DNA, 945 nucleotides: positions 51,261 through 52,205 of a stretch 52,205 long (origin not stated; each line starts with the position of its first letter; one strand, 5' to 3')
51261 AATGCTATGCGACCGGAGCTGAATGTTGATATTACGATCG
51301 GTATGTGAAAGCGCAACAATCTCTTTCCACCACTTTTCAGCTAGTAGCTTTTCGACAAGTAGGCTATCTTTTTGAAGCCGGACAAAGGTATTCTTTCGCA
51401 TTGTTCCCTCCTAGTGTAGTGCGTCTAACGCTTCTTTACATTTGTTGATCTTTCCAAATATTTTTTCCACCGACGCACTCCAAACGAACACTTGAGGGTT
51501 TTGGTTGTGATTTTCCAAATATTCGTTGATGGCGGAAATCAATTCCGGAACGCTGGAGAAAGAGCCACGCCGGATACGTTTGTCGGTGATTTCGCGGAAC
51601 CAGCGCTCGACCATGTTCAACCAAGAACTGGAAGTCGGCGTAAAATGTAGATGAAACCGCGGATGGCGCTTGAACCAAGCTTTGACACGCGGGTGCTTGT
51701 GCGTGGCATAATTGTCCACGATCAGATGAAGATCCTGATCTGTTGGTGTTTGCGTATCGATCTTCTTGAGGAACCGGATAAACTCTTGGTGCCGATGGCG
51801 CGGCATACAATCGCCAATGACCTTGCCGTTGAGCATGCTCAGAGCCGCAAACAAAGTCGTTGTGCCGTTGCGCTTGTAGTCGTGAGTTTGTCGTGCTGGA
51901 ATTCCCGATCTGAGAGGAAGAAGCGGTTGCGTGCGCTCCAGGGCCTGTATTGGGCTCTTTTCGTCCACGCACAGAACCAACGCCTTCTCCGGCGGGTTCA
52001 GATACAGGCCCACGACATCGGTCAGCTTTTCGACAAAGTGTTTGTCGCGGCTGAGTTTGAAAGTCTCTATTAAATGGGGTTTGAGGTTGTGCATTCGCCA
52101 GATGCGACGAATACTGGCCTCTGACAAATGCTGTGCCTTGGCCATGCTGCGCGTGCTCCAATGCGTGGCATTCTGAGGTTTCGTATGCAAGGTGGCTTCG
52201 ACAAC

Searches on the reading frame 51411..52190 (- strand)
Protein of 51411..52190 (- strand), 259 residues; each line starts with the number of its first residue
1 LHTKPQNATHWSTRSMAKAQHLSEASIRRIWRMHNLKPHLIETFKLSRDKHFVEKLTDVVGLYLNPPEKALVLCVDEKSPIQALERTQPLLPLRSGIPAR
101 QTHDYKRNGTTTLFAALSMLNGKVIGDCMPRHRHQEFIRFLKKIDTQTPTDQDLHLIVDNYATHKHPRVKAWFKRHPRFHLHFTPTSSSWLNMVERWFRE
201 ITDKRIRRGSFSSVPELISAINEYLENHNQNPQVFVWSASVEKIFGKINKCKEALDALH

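Call 3: search_protein_families(library=pfam, proteins=[window:51411-52190:-], max_evalue=1)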
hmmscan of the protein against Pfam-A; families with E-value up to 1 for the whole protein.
window:51411-52190:- (259 aa): 5 families
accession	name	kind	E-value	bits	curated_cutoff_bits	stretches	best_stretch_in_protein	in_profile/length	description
PF13358.12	DDE_3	-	6.5e-22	78.4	28.6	1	72-218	2-146/146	DDE superfamily endonuclease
PF01418.23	HTH_6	-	0.025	15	28.3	1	3-31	27-55/77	Helix-turn-helix domain, rpiR family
PF23674.1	RYYR-CCHC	-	0.048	14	27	1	103-134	46-77/79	RYYR-CCHC domain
PF00366.26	Ribosomal_S17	-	0.062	13.9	25.9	0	158-185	14-41/68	Ribosomal protein S17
PF17784.7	Sulfotransfer_4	-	0.078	13.2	22.8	0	106-161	8-69/215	Sulfotransferase domain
